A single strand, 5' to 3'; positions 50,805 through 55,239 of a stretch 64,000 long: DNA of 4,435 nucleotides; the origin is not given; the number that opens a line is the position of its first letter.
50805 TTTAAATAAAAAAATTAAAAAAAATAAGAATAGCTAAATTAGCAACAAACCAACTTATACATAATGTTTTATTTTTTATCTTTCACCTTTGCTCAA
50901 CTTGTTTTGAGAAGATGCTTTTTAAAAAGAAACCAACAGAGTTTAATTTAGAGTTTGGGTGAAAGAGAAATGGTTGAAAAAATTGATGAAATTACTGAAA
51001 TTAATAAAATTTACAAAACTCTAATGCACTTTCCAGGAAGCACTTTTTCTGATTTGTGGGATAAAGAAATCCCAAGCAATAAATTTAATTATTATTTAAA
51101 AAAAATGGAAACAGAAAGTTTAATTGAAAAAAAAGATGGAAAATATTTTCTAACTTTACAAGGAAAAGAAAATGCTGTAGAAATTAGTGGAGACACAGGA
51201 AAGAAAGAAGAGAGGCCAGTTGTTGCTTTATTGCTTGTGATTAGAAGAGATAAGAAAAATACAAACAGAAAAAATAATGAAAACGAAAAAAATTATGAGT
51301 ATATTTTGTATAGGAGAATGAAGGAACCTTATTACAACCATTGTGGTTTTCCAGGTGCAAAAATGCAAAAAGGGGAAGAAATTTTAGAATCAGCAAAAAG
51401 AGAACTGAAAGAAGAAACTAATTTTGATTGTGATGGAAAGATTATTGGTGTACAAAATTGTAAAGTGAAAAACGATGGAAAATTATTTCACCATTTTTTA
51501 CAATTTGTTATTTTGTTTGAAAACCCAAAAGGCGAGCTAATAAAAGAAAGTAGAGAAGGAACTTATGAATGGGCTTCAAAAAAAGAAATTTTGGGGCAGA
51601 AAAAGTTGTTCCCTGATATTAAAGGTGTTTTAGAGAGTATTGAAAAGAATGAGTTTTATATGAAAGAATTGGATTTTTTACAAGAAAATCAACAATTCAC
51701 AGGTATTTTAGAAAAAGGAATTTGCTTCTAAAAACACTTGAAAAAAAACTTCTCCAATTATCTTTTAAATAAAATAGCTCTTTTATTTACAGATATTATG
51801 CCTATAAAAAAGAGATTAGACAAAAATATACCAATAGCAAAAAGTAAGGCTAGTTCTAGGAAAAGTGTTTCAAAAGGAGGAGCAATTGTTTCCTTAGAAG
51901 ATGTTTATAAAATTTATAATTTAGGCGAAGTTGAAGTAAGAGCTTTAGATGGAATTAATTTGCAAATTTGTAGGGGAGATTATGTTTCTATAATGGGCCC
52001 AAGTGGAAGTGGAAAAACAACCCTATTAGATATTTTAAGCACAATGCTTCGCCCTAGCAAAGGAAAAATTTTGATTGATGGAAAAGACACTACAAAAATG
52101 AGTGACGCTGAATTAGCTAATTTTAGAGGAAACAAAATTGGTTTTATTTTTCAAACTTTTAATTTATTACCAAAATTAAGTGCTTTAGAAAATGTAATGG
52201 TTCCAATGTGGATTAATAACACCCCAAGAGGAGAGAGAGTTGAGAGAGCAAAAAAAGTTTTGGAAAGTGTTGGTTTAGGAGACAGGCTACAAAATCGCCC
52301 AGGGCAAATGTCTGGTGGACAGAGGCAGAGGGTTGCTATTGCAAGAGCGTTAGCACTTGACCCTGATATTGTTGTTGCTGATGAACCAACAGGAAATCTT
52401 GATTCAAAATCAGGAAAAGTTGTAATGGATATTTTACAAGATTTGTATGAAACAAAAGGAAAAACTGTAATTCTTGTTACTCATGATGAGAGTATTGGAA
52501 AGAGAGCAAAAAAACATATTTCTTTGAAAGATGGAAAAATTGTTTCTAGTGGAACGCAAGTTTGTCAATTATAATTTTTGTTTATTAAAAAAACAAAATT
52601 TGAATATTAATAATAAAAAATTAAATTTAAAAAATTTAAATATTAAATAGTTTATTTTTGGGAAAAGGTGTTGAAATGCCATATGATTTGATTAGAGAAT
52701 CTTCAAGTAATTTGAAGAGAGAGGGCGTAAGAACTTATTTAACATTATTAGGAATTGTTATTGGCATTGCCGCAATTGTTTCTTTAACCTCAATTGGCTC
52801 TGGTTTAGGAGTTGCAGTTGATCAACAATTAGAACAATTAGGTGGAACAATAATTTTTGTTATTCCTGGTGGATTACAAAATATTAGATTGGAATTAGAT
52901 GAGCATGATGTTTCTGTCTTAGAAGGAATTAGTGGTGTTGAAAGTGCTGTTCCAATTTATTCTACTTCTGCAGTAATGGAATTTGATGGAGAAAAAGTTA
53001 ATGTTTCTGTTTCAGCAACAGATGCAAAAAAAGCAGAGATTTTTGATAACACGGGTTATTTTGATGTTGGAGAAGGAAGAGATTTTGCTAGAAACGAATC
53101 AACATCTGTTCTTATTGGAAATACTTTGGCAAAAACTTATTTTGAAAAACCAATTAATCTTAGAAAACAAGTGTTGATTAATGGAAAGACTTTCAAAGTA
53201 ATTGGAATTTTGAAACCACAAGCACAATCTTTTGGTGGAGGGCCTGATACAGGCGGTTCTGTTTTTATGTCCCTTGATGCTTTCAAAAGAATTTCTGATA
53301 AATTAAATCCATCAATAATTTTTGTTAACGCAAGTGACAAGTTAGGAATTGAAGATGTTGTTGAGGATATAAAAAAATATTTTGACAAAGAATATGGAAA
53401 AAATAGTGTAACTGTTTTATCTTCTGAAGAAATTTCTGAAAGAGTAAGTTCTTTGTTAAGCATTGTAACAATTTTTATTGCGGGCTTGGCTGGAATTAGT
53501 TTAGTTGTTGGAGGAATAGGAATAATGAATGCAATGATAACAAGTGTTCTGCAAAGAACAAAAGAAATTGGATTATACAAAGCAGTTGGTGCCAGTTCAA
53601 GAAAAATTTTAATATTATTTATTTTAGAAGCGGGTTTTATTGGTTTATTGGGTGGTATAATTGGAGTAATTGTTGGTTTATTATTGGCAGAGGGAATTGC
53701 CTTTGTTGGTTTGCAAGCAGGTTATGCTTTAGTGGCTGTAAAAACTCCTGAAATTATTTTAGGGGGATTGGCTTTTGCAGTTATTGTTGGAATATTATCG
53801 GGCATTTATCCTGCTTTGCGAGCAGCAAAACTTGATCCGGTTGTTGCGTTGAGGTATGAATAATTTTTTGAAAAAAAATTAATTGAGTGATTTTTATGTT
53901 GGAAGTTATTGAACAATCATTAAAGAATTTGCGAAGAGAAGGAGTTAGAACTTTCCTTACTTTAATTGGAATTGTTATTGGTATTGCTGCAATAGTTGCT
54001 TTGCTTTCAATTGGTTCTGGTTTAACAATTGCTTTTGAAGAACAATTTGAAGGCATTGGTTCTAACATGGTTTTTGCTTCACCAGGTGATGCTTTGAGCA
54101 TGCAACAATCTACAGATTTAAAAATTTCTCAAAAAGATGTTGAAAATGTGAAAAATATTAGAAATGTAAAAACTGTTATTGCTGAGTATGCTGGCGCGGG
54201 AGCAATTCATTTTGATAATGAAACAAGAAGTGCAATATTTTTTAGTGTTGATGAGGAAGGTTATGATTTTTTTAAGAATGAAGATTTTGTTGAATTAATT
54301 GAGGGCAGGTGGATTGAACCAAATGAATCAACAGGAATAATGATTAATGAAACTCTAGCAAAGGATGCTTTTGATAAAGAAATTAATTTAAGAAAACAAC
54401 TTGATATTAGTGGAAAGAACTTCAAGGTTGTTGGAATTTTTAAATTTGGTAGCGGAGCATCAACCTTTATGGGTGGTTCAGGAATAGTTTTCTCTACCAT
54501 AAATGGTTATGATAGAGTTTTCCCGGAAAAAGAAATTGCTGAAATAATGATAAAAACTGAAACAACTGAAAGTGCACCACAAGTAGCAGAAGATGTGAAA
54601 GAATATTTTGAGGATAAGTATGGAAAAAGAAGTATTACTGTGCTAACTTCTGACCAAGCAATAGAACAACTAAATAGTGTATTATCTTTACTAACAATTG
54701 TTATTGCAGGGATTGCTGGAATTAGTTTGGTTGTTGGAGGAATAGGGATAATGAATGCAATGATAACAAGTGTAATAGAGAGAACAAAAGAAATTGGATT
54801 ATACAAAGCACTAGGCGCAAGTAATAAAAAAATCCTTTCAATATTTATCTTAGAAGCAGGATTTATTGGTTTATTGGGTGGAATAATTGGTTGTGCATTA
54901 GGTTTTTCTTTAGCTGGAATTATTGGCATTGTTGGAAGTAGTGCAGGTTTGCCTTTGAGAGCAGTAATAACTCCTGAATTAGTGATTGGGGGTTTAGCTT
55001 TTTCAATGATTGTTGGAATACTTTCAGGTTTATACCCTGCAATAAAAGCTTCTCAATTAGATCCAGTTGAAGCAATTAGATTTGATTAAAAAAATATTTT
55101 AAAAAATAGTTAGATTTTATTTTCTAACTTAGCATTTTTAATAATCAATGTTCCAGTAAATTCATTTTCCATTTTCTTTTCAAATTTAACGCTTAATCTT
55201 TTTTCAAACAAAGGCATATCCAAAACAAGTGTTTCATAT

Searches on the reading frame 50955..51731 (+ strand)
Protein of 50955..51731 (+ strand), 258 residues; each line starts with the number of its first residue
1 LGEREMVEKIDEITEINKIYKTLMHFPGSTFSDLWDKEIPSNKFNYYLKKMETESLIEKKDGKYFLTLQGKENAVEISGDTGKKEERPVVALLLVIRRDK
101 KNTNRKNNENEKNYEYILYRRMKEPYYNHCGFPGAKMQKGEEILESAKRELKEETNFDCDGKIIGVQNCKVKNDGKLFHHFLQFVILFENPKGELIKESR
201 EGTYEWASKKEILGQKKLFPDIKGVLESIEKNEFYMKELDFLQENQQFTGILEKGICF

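Call 48: search_protein_families(library=pfam, proteins=[window:50955-51731:+], max_evalue=0.0001)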
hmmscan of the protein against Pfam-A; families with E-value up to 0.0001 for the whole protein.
window:50955-51731:+ (258 aa): 1 family
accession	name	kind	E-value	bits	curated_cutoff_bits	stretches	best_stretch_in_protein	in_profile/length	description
PF00293.34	NUDIX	-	6e-10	39.7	21.1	1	116-221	17-126/134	NUDIX domain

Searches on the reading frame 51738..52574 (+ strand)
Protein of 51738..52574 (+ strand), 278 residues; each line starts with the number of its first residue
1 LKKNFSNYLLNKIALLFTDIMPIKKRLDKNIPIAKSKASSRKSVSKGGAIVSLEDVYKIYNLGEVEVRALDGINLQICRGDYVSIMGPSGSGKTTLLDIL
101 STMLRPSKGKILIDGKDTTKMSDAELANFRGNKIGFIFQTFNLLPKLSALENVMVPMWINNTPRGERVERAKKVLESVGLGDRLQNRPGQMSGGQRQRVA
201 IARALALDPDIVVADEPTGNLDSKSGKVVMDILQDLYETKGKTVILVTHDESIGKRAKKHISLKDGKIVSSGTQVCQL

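Call 48: search_protein_families(library=pfam, proteins=[window:51738-52574:+], max_evalue=0.0001)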
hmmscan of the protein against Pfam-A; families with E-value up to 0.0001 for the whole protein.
window:51738-52574:+ (278 aa): 4 families
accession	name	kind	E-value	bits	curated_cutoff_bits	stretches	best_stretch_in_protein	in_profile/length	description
PF00005.33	ABC_tran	-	6e-36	124.5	25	1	70-218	1-136/137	ABC transporter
PF13304.12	AAA_21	-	4.6e-08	33.9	27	0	85-138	4-74/304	AAA domain, putative AbiEii toxin, Type IV TA system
PF02463.25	SMC_N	-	9.3e-07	28.9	40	1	83-264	27-212/220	RecF/RecN/SMC N terminal domain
PF13555.12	AAA_29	-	2e-06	27.9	27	1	76-108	18-50/61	P-loop containing region of AAA domain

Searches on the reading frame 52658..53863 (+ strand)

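Call 48: search_protein_families(library=pfam, proteins=[window:52658-53863:+], max_evalue=0.0001)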
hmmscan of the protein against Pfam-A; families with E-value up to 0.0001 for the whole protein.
window:52658-53863:+ (401 aa): 2 families
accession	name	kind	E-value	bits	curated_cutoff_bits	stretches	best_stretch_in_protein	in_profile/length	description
PF12704.14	MacB_PCD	-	9.5e-30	104.9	27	1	27-240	2-206/207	MacB-like periplasmic core domain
PF02687.27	FtsX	-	1.2e-17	64.5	25.5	1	277-394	3-120/120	FtsX-like permease C-terminal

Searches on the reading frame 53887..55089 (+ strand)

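Call 48: search_protein_families(library=pfam, proteins=[window:53887-55089:+], max_evalue=0.0001)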
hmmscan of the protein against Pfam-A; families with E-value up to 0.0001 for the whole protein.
window:53887-55089:+ (400 aa): 2 families
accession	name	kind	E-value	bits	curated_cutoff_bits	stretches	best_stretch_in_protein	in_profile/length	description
PF12704.14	MacB_PCD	-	9e-30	104.9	27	1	22-239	1-206/207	MacB-like periplasmic core domain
PF02687.27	FtsX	-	3.2e-21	76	25.5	1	276-393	3-120/120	FtsX-like permease C-terminal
